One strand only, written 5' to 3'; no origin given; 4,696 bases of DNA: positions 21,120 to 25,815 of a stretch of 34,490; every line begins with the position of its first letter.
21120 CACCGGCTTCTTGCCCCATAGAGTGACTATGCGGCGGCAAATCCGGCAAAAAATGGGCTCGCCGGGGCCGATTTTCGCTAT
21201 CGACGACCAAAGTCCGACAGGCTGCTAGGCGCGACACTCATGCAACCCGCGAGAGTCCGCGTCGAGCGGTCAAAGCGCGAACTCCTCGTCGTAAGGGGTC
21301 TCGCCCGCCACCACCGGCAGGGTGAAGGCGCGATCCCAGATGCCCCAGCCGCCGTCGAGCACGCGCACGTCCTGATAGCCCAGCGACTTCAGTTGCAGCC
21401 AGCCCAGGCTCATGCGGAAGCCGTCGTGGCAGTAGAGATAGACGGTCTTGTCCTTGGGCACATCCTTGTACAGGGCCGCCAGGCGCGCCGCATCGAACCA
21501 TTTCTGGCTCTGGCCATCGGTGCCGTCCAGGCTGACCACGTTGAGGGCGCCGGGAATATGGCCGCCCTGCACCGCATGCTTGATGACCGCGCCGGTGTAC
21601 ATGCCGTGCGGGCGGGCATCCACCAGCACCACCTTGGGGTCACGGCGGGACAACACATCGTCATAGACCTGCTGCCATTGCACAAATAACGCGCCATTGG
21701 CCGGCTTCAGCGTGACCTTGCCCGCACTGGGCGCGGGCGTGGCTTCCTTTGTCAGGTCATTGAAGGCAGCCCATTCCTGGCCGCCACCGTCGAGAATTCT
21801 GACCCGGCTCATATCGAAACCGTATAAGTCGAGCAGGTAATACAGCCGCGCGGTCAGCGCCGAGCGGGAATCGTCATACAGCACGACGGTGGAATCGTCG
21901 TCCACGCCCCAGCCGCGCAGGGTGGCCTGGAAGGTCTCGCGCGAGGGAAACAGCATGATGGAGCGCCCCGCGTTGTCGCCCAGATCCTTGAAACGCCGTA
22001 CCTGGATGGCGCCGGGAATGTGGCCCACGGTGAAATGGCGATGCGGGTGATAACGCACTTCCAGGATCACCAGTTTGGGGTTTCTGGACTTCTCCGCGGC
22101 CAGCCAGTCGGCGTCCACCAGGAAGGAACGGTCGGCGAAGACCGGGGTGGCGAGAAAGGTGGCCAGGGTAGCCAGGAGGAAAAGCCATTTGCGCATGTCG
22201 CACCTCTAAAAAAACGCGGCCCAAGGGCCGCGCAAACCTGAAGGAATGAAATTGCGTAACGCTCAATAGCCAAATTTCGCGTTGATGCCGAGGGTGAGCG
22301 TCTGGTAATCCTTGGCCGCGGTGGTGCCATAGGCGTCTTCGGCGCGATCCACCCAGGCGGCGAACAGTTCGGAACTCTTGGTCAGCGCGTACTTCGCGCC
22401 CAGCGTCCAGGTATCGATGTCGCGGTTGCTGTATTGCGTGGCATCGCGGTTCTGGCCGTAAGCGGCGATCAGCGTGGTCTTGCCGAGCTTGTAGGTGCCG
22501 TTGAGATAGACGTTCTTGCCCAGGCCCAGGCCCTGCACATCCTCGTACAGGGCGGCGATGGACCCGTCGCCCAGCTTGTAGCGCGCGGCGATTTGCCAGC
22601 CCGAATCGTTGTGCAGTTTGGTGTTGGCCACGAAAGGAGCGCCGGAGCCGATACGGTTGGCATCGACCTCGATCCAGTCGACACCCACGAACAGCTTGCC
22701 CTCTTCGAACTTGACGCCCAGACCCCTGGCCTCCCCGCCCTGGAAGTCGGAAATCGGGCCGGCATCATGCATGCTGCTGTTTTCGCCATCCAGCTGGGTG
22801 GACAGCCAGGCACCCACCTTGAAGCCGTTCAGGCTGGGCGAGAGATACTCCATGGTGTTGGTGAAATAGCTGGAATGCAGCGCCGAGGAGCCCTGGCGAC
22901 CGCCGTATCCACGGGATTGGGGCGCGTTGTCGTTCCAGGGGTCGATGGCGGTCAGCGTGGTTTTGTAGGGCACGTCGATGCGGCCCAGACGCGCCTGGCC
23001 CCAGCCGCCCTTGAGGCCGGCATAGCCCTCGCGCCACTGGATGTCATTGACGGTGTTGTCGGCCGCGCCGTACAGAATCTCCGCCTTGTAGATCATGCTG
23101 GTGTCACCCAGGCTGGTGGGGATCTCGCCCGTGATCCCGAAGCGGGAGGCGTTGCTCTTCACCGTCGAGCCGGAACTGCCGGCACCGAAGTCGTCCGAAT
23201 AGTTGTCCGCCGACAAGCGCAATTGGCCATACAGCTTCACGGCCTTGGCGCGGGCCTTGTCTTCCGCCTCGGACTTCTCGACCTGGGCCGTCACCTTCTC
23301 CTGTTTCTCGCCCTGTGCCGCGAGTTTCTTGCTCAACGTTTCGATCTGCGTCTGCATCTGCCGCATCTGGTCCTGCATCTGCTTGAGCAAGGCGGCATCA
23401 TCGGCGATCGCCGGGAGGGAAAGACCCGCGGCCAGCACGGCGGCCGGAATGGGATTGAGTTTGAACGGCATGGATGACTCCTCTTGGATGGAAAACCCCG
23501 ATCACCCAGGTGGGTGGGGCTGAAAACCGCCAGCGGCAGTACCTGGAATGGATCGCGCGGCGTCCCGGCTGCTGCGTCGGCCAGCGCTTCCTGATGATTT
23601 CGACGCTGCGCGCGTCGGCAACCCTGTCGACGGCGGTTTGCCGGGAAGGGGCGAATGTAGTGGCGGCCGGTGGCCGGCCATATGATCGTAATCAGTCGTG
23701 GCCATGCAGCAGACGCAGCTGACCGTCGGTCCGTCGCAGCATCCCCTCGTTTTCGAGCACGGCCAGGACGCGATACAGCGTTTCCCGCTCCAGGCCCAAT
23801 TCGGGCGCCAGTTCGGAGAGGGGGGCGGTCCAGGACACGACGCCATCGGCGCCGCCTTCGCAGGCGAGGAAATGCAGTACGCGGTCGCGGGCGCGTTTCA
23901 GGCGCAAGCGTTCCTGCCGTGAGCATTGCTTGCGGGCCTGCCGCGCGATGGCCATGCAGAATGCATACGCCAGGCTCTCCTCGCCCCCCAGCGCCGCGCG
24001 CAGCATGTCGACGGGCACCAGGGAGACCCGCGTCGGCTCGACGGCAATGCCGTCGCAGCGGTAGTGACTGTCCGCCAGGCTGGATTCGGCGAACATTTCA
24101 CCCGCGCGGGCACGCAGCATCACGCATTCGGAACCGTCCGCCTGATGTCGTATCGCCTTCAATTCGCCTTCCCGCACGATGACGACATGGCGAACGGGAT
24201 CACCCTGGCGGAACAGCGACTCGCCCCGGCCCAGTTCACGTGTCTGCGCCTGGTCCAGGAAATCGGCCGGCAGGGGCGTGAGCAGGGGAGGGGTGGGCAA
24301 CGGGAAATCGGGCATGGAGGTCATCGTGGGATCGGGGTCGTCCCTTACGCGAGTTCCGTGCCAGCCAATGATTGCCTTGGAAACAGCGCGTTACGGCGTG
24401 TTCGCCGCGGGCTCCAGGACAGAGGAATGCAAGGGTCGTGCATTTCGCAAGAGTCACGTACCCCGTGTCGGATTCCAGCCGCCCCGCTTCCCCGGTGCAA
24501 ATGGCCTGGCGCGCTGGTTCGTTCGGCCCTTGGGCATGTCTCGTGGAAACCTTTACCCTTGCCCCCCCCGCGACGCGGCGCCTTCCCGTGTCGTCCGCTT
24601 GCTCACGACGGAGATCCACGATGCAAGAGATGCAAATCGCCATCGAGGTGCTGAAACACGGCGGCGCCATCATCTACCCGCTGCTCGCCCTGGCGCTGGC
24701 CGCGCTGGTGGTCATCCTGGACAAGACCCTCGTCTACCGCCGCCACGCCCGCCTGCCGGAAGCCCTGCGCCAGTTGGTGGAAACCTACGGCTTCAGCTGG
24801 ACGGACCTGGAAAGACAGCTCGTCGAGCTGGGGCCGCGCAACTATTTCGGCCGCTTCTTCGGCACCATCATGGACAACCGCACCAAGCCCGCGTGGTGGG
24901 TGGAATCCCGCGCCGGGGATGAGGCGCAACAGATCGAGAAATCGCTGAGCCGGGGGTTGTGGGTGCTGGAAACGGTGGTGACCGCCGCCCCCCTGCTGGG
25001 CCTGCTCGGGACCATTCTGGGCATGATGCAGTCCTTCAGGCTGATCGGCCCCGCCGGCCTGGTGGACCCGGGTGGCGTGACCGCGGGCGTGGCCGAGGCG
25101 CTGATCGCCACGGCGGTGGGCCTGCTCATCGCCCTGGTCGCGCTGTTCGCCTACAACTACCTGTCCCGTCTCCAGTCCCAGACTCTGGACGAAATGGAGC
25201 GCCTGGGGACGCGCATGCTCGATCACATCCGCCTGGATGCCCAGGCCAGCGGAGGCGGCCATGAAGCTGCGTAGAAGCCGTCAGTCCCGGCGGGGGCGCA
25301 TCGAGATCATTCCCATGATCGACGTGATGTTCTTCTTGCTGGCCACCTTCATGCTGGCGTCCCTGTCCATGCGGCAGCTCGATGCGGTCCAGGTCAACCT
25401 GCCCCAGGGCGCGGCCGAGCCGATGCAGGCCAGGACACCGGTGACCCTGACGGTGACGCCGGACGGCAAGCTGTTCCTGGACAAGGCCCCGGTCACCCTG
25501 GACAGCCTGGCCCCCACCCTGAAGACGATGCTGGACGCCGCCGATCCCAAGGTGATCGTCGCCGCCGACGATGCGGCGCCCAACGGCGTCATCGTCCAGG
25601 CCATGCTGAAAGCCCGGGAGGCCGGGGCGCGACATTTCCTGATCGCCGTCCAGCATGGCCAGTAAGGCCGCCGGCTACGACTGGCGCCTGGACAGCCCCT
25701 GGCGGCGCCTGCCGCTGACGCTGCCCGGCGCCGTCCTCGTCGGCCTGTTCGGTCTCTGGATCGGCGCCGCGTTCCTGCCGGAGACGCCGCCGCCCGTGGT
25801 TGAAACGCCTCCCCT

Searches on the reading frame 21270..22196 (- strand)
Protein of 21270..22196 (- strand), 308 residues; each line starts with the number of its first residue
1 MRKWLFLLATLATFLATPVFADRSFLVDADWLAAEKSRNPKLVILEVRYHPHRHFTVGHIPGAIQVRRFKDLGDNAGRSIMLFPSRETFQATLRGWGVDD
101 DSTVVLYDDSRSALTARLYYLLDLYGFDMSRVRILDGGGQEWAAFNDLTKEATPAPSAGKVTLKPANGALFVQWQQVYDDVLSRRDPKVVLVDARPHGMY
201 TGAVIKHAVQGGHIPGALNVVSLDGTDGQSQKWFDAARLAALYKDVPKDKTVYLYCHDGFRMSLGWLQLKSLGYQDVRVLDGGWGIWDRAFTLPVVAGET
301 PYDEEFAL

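Call 29: search_protein_families(library=pfam, proteins=[window:21270-22196:-], max_evalue=0.001)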
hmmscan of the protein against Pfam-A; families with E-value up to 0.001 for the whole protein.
window:21270-22196:- (308 aa): 1 family
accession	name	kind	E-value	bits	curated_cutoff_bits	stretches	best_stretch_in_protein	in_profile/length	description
PF00581.25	Rhodanese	-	7.2e-33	113.5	22.2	2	185-288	10-100/102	Rhodanese-like domain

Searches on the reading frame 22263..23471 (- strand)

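Call 29: search_protein_families(library=pfam, proteins=[window:22263-23471:-], max_evalue=0.001)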
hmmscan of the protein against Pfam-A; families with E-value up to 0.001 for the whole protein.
window:22263-23471:- (402 aa): 1 family
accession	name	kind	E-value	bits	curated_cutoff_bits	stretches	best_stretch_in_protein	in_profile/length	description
PF13609.12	Porin_4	-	6.2e-26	92.4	27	1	73-372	16-301/310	Gram-negative porin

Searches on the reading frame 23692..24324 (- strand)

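Call 29: search_protein_families(library=pfam, proteins=[window:23692-24324:-], max_evalue=0.001)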
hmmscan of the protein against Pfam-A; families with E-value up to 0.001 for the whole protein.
window:23692-24324:- (210 aa): 4 families
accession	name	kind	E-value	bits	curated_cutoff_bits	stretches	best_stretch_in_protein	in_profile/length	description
PF00027.35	cNMP_binding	-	3.6e-15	56.1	27.5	1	29-111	2-85/89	Cyclic nucleotide-binding domain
PF13545.12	HTH_Crp_2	-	8.1e-06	26.2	27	1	148-206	2-62/70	Crp-like helix-turn-helix domain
PF25213.1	HVO_A0261_N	-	0.00018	21.7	35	1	170-205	28-63/86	HVO_A0261 N-terminal domain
PF09339.16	HTH_IclR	-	0.00027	21.1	22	1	167-199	19-51/52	IclR helix-turn-helix domain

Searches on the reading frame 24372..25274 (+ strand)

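Call 29: search_protein_families(library=pfam, proteins=[window:24372-25274:+], max_evalue=0.001)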
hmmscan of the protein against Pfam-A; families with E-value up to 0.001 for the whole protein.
window:24372-25274:+ (300 aa): 1 family
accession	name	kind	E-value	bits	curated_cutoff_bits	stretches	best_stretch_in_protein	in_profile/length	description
PF01618.21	MotA_ExbB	-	1.2e-27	96.6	22.9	1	172-276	22-126/127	MotA/TolQ/ExbB proton channel family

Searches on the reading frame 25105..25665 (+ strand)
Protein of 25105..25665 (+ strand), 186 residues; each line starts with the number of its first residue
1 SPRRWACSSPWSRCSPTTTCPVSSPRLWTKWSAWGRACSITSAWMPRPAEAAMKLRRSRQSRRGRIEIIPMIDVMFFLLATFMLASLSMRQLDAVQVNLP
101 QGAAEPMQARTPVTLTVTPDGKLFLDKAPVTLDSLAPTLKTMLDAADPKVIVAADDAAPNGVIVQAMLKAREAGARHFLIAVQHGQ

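Call 29: search_protein_families(library=pfam, proteins=[window:25105-25665:+], max_evalue=0.001)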
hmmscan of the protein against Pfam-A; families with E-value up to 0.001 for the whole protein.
window:25105-25665:+ (186 aa): 1 family
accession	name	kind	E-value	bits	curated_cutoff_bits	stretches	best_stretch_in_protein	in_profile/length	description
PF02472.21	ExbD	-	4e-24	85.5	25.4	1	63-183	5-126/128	Biopolymer transport protein ExbD/TolR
